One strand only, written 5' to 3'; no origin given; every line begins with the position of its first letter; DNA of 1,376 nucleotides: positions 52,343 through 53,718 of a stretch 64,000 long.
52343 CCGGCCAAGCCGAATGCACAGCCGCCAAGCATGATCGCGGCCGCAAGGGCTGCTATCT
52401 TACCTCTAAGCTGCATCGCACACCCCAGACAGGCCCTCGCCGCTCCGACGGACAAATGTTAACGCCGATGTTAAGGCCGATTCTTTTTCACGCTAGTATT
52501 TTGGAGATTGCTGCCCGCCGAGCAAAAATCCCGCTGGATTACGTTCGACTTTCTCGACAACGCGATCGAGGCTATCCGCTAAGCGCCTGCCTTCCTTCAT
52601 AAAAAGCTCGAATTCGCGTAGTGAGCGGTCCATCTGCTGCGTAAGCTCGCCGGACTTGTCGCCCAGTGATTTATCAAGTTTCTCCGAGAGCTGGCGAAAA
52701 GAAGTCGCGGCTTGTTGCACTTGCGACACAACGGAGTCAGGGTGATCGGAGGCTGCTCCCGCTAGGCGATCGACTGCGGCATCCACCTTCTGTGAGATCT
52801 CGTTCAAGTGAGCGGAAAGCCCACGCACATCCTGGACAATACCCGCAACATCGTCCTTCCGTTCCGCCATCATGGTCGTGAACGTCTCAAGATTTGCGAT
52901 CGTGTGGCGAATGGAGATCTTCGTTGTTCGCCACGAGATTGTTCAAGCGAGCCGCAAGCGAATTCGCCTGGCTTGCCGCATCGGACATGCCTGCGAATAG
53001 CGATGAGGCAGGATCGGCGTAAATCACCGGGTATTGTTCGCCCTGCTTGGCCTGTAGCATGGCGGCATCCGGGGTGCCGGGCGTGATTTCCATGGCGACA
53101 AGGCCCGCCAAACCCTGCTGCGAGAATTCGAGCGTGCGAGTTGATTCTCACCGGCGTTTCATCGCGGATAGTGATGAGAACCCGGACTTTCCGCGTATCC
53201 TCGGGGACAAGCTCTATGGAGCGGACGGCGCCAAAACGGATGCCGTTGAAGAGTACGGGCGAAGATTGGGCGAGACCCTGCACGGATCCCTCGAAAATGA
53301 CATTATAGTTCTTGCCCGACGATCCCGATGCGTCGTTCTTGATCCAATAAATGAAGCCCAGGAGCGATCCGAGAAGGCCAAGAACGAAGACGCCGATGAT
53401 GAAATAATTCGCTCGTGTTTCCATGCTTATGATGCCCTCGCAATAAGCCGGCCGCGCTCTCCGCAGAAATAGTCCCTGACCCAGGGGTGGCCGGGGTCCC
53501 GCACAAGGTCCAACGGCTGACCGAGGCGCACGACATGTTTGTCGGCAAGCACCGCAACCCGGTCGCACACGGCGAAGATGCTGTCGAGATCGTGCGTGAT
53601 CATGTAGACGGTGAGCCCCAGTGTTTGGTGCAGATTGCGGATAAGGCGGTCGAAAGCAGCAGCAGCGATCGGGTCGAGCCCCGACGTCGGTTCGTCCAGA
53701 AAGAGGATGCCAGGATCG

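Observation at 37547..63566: Every +1 frameshift in a chromosomal gene sits in a GANTC site: a CcrM methylome imprint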

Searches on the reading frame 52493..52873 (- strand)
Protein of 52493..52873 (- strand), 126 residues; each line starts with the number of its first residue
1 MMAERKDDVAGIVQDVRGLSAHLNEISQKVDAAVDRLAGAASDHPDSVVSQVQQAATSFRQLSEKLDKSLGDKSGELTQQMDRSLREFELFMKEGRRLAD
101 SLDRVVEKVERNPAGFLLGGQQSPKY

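Call 35: search_protein_families(library=pfam, proteins=[window:52493-52873:-], max_evalue=0.01)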
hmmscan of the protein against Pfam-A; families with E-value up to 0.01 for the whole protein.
window:52493-52873:- (126 aa): 6 families
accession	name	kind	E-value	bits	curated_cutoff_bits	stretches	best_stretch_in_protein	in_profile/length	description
PF06103.16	DUF948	-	7.4e-05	23.3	37.2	0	6-63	39-88/89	Bacterial protein of unknown function (DUF948)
PF01442.23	Apolipoprotein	-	0.00018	21.7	90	1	19-110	78-164/190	Apolipoprotein A1/A4/E domain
PF06013.18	WXG100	-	0.0014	19.3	27.3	0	17-79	21-83/86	Proteins of 100 residues with WXG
PF14942.11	Muted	-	0.0022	18.6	26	1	15-108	37-130/146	Organelle biogenesis, Muted-like protein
PF20072.4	DUF6468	-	0.003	18.1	26.9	0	15-65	7-57/76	Domain of unknown function (DUF6468)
PF10824.14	T7SS_ESX_EspC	-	0.0061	17.4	23.5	0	16-79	12-78/100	Excreted virulence factor EspC, type VII ESX diderm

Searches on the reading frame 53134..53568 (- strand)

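Call 35: search_protein_families(library=pfam, proteins=[window:53134-53568:-], max_evalue=0.01)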
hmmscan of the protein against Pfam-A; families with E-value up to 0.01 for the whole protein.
window:53134-53568:- (145 aa): 1 family
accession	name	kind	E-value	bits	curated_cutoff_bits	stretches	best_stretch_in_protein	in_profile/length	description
PF02470.25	MlaD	-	7.5e-09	36.2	25.1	1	90-143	5-60/81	MlaD protein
